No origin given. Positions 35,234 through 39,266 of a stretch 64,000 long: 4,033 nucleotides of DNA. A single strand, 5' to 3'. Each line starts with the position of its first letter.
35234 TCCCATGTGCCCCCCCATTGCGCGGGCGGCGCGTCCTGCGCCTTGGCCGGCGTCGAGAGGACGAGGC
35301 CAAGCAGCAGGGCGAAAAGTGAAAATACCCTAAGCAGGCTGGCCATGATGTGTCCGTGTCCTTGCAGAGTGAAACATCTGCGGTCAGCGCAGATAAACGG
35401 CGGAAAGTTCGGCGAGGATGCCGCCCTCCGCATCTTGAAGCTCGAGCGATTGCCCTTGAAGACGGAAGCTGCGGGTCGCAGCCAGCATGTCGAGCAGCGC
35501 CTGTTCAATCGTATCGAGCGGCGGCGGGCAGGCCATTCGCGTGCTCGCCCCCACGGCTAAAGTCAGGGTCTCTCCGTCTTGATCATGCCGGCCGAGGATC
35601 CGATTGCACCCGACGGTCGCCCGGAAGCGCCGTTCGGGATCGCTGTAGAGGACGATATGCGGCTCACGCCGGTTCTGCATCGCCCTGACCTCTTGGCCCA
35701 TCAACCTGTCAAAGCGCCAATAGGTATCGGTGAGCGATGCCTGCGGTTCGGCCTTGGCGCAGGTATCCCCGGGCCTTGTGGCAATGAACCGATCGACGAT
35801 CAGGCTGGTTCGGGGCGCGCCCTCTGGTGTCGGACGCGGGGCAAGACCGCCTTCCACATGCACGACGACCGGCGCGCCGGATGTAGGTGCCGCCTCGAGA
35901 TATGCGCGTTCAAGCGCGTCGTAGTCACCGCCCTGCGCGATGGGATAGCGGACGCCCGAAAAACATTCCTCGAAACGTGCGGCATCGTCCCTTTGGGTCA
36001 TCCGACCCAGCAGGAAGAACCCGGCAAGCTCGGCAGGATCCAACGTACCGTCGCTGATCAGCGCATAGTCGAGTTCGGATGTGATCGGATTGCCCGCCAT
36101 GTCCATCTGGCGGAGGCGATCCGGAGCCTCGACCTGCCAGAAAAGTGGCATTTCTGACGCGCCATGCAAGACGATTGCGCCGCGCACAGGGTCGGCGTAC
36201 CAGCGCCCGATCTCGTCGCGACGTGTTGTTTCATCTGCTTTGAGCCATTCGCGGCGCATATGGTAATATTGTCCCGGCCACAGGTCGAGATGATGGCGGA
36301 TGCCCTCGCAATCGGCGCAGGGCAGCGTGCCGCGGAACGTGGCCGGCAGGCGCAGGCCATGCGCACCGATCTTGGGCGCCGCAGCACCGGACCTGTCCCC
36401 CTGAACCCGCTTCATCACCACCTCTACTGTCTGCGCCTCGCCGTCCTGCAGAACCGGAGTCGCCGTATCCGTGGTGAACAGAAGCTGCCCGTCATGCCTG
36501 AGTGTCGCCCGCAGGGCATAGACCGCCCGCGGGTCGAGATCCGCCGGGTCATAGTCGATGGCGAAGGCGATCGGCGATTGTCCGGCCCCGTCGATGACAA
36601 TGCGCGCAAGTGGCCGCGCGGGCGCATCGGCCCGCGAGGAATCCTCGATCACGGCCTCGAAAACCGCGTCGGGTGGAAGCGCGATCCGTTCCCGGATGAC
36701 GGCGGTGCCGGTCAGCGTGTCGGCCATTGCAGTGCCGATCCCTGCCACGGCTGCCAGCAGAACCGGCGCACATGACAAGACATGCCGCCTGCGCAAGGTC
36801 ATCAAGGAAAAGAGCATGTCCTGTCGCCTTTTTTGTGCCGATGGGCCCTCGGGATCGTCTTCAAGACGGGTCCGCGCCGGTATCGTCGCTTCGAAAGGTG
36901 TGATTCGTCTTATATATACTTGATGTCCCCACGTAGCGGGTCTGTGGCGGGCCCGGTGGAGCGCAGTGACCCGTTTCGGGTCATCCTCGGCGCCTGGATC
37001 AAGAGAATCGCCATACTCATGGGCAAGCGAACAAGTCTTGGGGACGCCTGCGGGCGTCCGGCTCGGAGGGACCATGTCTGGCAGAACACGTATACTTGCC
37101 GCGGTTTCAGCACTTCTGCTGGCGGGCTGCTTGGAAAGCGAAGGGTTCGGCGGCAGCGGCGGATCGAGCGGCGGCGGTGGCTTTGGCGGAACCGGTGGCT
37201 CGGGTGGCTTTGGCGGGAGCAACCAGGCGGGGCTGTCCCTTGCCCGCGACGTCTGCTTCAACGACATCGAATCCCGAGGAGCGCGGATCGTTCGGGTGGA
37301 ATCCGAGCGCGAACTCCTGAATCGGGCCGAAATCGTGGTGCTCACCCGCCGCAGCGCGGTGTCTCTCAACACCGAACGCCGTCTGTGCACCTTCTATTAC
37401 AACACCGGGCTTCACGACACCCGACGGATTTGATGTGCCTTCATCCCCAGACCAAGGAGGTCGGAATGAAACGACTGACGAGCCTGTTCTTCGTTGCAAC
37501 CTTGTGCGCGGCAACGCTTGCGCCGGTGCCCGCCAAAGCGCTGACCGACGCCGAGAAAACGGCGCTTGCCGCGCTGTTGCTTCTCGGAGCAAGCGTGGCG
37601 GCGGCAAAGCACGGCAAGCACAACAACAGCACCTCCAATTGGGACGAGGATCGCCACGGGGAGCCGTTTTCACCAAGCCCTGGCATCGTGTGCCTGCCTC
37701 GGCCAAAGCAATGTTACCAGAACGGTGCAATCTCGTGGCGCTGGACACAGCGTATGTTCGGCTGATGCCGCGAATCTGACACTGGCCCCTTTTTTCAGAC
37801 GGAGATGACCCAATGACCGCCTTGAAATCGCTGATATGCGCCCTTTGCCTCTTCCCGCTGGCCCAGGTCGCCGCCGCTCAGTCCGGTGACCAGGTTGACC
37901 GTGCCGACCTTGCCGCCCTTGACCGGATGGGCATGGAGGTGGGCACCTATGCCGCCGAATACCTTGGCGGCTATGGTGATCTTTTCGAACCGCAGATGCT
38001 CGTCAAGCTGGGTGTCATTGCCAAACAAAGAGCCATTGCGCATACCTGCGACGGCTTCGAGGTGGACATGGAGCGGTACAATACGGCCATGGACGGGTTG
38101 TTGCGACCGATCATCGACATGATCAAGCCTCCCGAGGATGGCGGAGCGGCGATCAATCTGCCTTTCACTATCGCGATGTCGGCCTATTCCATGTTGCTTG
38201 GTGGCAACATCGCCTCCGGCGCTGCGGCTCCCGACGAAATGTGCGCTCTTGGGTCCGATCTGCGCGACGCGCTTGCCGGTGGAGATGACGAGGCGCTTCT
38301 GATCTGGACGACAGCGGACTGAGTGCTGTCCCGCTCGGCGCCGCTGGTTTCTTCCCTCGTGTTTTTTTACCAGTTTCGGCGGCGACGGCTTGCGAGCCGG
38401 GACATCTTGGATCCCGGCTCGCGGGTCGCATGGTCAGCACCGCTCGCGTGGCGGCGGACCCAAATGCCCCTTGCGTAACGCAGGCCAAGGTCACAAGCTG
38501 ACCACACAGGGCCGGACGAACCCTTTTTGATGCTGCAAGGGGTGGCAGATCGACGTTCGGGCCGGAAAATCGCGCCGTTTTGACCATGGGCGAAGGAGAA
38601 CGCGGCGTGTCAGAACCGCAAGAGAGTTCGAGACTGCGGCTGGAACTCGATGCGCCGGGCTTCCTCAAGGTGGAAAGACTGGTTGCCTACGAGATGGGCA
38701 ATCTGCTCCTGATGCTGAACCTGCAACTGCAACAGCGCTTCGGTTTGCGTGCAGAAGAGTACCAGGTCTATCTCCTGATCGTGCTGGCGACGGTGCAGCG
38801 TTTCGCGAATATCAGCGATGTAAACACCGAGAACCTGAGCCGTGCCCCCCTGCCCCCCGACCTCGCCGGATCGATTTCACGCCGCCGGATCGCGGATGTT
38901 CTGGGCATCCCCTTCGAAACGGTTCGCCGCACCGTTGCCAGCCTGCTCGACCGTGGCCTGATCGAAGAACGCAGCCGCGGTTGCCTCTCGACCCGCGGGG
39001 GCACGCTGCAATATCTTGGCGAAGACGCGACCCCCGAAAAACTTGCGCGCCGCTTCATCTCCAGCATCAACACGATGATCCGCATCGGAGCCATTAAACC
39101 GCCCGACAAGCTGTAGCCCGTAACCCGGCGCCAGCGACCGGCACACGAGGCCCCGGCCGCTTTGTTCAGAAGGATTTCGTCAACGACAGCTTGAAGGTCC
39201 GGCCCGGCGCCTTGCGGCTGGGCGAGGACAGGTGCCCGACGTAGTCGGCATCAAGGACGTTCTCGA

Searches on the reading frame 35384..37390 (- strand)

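Call 31: search_protein_families(library=pfam, proteins=[window:35384-37390:-], max_evalue=0.001)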
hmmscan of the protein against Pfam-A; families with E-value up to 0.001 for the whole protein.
window:35384-37390:- (668 aa): 4 families
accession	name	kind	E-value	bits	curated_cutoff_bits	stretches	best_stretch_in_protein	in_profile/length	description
PF09619.16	YscW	-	9.9e-26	90.6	22.6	1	224-325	4-106/107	Type III secretion system lipoprotein chaperone (YscW)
PF03724.22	META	-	2.1e-21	76.4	24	1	551-659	2-105/109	META domain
PF04170.18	NlpE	-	8.1e-15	55.9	22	1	352-439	1-86/86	NlpE N-terminal domain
PF17185.10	NlpE_C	-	1.2e-12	48.4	22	1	462-544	9-89/90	NlpE C-terminal OB domain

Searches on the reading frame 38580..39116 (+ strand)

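Call 31: search_protein_families(library=pfam, proteins=[window:38580-39116:+], max_evalue=0.001)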
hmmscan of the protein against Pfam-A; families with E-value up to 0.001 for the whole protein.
window:38580-39116:+ (178 aa): 3 families
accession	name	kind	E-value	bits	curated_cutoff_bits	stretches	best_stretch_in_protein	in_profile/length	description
PF01978.25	TrmB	-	3.7e-06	27.1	25.6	0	101-132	25-56/68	Sugar-specific transcriptional regulator TrmB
PF25213.1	HVO_A0261_N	-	6.6e-06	26.4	35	1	97-143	23-69/86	HVO_A0261 N-terminal domain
PF13545.12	HTH_Crp_2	-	1.3e-05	25.5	27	1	98-133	22-57/70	Crp-like helix-turn-helix domain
